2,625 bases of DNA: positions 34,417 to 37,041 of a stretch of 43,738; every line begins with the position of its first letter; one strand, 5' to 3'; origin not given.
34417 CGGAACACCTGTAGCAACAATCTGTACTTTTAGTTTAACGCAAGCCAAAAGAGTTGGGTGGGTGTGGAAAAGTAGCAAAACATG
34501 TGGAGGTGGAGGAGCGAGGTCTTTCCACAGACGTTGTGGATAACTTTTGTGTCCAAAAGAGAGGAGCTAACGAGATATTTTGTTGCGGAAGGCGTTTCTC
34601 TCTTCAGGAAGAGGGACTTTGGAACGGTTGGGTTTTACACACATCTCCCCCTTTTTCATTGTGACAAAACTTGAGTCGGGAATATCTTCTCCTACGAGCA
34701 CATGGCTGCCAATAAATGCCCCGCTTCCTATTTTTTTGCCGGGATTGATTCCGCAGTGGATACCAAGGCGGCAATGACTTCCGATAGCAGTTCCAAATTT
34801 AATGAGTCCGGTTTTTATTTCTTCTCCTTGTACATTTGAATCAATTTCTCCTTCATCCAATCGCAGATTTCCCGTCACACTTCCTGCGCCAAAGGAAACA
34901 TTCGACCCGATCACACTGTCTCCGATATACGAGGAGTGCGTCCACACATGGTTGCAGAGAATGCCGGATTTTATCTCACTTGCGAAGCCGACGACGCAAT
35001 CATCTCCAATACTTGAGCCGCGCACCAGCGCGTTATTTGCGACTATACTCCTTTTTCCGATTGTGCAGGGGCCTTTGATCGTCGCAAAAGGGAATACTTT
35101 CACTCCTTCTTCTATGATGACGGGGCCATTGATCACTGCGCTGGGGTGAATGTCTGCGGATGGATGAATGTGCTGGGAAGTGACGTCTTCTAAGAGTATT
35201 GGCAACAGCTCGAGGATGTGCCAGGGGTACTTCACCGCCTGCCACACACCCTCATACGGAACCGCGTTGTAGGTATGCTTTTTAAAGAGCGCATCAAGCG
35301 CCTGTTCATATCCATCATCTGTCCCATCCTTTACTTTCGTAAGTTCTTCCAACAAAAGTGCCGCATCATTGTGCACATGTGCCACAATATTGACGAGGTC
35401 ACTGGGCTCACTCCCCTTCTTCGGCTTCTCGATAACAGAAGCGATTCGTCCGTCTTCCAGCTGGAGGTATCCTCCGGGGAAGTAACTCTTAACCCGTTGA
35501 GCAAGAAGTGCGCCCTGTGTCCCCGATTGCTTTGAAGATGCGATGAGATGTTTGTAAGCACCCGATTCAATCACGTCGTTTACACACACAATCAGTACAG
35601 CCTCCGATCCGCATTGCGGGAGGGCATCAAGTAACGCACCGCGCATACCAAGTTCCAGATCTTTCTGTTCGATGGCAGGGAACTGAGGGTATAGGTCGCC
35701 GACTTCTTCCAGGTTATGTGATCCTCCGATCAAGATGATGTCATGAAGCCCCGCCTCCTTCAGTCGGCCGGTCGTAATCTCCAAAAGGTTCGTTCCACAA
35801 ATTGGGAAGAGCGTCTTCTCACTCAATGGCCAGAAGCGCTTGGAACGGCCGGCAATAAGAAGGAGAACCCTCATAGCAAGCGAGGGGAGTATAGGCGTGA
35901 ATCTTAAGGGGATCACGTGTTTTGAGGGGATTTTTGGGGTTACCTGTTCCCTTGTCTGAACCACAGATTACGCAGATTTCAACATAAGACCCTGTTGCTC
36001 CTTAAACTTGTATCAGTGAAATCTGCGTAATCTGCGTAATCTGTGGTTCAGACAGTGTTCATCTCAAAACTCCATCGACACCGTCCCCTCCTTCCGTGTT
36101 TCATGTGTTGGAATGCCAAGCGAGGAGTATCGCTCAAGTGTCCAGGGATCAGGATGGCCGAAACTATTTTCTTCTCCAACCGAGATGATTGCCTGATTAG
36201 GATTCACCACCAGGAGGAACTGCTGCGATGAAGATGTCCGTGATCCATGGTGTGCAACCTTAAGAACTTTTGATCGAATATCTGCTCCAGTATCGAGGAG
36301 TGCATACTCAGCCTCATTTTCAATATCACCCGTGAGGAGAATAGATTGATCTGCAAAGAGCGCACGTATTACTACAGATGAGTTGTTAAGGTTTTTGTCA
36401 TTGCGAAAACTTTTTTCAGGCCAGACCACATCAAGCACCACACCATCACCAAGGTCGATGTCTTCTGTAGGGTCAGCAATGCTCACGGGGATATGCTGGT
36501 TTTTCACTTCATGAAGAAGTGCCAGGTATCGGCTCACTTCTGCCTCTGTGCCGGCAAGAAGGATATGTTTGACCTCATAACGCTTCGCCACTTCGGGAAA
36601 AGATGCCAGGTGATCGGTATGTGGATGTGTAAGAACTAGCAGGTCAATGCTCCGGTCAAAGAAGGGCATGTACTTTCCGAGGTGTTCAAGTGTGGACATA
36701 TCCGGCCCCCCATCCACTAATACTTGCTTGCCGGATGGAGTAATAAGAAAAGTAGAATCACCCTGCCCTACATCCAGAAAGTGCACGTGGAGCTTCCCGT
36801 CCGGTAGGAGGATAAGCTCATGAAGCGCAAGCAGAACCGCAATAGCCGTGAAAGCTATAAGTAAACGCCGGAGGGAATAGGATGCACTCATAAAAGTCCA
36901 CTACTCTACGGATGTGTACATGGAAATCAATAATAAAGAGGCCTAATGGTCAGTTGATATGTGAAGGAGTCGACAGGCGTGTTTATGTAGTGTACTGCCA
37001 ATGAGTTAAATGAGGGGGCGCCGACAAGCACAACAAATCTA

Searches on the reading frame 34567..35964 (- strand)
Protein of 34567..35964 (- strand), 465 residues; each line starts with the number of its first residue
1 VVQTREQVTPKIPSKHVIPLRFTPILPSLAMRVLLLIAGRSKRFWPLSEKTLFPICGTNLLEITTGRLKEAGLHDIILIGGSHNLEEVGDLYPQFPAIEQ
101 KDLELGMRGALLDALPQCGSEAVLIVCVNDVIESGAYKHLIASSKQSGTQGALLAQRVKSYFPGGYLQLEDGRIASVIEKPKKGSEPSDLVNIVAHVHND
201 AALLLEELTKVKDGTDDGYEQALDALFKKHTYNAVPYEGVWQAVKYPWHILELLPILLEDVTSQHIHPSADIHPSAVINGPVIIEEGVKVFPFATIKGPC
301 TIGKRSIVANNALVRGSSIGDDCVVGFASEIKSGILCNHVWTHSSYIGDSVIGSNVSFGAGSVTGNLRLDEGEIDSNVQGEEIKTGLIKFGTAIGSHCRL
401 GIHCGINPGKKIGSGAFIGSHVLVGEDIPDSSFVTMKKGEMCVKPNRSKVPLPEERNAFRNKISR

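Call 11: search_protein_families(library=pfam, proteins=[window:34567-35964:-], max_evalue=0.001)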
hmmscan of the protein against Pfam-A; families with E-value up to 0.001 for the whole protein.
window:34567-35964:- (465 aa): 4 families
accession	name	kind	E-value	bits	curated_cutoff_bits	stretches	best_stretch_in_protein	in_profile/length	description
PF00132.30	Hexapep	-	5.1e-16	58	27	2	282-316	2-36/36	Bacterial transferase hexapeptide (six repeats)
PF00483.29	NTP_transferase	-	1.9e-11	44.5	21.2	1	34-241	3-226/245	Nucleotidyl transferase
PF12804.13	NTP_transf_3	-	1.3e-10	42.2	27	1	34-157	2-124/160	MobA-like NTP transferase domain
PF25084.1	LbH_EIF2B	-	2.9e-08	34.1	54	1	285-359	7-82/105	EIF2B subunit epsilon LbH domain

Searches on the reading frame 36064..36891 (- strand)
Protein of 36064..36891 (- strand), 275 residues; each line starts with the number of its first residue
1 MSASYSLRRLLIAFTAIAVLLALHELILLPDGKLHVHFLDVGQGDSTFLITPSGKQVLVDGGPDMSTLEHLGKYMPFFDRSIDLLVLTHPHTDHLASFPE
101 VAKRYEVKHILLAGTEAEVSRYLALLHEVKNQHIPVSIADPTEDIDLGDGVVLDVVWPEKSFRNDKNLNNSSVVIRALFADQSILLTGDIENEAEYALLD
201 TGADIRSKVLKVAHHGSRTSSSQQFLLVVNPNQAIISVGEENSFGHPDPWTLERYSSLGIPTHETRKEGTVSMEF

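Call 11: search_protein_families(library=pfam, proteins=[window:36064-36891:-], max_evalue=0.001)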
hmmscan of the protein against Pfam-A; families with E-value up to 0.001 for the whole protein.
window:36064-36891:- (275 aa): 2 families
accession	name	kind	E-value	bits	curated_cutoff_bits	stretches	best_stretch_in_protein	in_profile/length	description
PF00753.33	Lactamase_B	-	4.7e-15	56.5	22.7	1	42-239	4-195/196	Metallo-beta-lactamase superfamily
PF12706.13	Lactamase_B_2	-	8.2e-07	29.3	27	1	56-191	2-144/200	Beta-lactamase superfamily domain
